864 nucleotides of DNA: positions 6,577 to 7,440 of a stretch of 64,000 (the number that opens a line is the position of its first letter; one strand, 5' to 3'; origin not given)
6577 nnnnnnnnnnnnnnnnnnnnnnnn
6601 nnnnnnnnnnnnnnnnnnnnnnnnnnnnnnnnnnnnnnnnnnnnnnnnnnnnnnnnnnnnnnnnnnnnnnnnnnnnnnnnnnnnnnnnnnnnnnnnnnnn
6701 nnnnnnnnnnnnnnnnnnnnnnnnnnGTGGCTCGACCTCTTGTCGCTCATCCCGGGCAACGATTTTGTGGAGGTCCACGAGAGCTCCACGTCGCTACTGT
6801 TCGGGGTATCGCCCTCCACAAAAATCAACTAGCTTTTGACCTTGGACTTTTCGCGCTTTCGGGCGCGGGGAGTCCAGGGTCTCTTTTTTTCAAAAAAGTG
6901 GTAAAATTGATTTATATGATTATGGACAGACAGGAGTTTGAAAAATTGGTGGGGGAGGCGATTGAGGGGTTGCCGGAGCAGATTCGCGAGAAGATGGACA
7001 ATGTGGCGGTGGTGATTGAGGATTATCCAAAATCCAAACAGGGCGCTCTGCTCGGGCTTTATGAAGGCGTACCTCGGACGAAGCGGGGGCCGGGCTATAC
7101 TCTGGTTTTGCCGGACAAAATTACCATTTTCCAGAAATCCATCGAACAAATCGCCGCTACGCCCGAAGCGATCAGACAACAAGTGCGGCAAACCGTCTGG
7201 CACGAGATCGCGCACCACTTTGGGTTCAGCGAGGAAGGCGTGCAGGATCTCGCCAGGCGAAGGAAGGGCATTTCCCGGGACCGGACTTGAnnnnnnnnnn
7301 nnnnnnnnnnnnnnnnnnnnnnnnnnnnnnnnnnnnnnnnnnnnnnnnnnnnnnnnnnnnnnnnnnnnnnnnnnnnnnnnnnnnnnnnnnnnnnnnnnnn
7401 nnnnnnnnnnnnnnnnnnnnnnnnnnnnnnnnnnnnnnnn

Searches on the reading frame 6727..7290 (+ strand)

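Call 3: search_protein_families(library=pfam, proteins=[window:6727-7290:+], max_evalue=1)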
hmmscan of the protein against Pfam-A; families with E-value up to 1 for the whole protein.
window:6727-7290:+ (187 aa): 4 families
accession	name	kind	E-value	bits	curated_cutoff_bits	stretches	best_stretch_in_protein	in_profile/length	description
PF06262.17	Zincin_1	-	6.5e-25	87.4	22.4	1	90-175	1-95/97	Zincin-like metallopeptidase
PF05565.16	Sipho_Gp157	-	0.066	13.7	28.6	1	60-100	11-52/162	Siphovirus Gp157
PF25226.1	DUF7844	-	0.14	12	27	1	67-165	13-105/230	Domain of unknown function (DUF7844)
PF12725.13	DUF3810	-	0.15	11.8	28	1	151-170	188-207/311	Protein of unknown function (DUF3810)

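Call 4: search_protein_families(library=ncbifam, proteins=[window:6727-7290:+], max_evalue=1)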
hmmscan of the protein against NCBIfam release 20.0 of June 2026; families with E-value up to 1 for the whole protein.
window:6727-7290:+ (187 aa): 0 families
